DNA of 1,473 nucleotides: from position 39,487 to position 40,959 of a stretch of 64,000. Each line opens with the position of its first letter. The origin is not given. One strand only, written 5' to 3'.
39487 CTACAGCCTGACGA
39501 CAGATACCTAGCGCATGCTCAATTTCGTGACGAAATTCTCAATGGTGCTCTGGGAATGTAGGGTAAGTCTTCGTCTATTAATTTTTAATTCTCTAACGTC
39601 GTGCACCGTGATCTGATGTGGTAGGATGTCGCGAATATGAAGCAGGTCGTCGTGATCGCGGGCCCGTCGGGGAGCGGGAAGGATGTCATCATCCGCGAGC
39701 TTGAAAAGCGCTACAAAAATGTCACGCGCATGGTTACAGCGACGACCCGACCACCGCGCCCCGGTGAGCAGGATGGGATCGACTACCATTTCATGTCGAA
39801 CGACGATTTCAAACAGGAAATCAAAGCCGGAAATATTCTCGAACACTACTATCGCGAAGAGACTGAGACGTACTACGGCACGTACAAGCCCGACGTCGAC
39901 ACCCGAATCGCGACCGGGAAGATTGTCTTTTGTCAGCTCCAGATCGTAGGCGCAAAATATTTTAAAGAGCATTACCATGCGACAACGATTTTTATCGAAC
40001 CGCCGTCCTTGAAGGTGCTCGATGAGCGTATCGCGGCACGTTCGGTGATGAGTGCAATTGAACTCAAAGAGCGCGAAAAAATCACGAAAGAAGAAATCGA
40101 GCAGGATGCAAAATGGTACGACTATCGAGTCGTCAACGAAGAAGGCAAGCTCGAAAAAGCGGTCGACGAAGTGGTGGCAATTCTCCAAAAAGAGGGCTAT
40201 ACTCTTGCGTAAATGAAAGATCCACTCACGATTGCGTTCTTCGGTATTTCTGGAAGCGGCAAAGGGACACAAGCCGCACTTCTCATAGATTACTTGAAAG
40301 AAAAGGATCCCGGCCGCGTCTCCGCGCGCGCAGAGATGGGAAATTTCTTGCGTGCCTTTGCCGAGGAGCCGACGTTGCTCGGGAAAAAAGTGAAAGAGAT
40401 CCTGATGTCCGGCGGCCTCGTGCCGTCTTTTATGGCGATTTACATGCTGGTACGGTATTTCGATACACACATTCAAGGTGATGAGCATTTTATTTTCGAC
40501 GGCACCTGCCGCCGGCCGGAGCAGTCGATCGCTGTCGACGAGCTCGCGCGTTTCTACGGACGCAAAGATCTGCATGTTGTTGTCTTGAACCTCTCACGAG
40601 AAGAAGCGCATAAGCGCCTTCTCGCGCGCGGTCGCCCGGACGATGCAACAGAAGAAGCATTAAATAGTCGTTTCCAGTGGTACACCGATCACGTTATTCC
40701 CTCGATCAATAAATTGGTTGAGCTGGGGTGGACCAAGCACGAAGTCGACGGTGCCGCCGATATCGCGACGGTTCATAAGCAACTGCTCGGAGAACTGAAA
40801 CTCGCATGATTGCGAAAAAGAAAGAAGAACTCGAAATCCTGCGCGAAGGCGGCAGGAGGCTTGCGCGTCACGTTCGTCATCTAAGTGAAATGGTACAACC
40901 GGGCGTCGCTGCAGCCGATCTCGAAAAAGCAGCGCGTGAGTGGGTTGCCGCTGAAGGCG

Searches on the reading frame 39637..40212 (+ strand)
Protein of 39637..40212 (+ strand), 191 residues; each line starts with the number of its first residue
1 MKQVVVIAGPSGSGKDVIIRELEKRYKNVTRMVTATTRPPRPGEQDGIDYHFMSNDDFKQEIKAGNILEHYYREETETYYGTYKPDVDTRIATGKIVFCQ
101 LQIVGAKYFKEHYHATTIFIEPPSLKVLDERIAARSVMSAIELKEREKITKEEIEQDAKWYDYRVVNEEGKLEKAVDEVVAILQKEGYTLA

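Call 67: search_protein_families(library=pfam, proteins=[window:39637-40212:+], max_evalue=0.001)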
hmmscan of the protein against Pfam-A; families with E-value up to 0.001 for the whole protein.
window:39637-40212:+ (191 aa): 1 family
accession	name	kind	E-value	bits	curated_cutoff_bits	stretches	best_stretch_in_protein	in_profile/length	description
PF00625.27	Guanylate_kin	-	1.9e-32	112.9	25.2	1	2-185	2-181/182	Guanylate kinase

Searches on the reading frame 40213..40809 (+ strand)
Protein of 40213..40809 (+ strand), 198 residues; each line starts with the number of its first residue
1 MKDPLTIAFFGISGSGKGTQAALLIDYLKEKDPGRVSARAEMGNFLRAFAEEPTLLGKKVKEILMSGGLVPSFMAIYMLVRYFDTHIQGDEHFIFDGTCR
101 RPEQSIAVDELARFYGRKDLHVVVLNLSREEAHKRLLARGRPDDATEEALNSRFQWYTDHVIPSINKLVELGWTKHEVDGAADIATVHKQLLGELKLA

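Call 67: search_protein_families(library=pfam, proteins=[window:40213-40809:+], max_evalue=0.001)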
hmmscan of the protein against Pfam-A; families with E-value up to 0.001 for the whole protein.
window:40213-40809:+ (198 aa): 5 families
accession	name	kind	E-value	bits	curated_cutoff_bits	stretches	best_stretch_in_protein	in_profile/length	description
PF00406.28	ADK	-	5.1e-17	62.8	26.8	1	10-166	2-144/151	Adenylate kinase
PF13207.12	AAA_17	-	2.2e-10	41.4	27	1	10-148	1-134/136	AAA domain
PF13671.12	AAA_33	-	7.9e-07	29.9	27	1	8-158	3-137/143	AAA domain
PF06414.18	Zeta_toxin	-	0.00039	20.3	22.3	0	7-143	19-147/199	Zeta toxin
PF13238.12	AAA_18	-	0.00081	20.3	29.4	0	7-147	1-119/128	AAA domain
